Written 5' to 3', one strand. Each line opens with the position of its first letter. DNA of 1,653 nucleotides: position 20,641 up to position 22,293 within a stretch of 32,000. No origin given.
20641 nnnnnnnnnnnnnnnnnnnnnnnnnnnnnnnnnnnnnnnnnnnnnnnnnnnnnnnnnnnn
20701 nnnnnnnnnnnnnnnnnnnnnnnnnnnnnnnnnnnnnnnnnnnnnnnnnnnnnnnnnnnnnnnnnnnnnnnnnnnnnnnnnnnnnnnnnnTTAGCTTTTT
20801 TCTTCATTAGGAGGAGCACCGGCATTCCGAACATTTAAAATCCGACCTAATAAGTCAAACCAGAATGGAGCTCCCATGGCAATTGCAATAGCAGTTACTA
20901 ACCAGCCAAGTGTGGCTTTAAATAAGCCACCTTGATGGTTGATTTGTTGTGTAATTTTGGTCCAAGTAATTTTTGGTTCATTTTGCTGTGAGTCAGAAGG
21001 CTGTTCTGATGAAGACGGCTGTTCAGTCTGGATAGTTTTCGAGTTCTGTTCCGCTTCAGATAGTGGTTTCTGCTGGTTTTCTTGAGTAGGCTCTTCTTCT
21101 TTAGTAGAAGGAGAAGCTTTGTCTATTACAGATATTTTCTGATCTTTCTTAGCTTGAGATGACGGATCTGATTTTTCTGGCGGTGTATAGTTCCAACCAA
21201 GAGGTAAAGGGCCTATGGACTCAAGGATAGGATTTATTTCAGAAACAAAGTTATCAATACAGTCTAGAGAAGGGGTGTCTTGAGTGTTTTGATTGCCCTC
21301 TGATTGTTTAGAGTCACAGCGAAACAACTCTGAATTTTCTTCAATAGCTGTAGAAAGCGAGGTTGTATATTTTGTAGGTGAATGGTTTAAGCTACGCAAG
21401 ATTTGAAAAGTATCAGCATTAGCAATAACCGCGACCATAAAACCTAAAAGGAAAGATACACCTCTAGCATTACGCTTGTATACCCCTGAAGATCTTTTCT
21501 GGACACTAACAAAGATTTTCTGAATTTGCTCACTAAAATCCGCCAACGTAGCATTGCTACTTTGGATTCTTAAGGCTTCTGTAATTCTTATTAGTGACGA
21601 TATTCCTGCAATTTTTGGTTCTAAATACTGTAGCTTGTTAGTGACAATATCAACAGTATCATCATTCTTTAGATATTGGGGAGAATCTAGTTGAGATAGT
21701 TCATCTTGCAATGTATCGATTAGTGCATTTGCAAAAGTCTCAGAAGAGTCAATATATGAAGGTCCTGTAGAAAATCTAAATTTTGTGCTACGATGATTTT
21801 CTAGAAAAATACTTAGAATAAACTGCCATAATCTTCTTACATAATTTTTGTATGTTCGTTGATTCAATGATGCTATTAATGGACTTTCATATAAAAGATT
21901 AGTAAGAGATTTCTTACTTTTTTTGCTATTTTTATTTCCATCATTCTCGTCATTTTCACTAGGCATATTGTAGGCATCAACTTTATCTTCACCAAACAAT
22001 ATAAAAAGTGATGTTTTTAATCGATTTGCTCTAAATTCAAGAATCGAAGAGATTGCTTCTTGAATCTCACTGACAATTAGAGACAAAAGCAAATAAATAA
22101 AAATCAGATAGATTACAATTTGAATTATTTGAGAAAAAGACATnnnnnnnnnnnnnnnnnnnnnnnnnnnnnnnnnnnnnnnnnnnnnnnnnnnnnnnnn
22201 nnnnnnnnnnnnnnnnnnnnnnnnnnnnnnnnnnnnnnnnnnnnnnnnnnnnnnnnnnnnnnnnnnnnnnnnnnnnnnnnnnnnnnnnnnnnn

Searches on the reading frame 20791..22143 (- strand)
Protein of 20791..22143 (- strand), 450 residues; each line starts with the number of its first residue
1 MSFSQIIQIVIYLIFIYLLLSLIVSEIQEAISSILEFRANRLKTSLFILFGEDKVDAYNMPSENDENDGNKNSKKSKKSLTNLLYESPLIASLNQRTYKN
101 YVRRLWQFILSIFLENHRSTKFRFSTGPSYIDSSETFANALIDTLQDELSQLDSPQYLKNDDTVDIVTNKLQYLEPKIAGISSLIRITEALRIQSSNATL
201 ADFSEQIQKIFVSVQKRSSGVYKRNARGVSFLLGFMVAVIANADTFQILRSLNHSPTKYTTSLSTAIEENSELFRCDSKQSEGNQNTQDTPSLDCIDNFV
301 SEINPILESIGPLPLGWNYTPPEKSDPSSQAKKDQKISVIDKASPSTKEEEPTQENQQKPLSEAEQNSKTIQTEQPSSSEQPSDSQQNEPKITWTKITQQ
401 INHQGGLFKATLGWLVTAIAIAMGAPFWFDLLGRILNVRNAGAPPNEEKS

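Call 27: search_protein_families(library=pfam, proteins=[window:20791-22143:-], max_evalue=0.001)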
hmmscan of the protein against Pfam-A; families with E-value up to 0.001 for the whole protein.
window:20791-22143:- (450 aa): 0 families

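Call 32: search_protein_families(library=padloc, proteins=[window:20791-22143:-], max_evalue=0.01)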
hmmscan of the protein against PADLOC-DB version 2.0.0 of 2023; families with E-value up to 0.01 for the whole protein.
window:20791-22143:- (450 aa): 1 family
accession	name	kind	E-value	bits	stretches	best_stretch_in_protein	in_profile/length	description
PDLC04061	PD-T4-6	-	0.00088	16.9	1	206-391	331-494/510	-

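Call 76: search_protein_families(library=phrogs, proteins=[window:20791-22143:-], max_evalue=0.01)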
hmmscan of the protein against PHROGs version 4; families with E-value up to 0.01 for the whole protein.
window:20791-22143:- (450 aa): 0 families
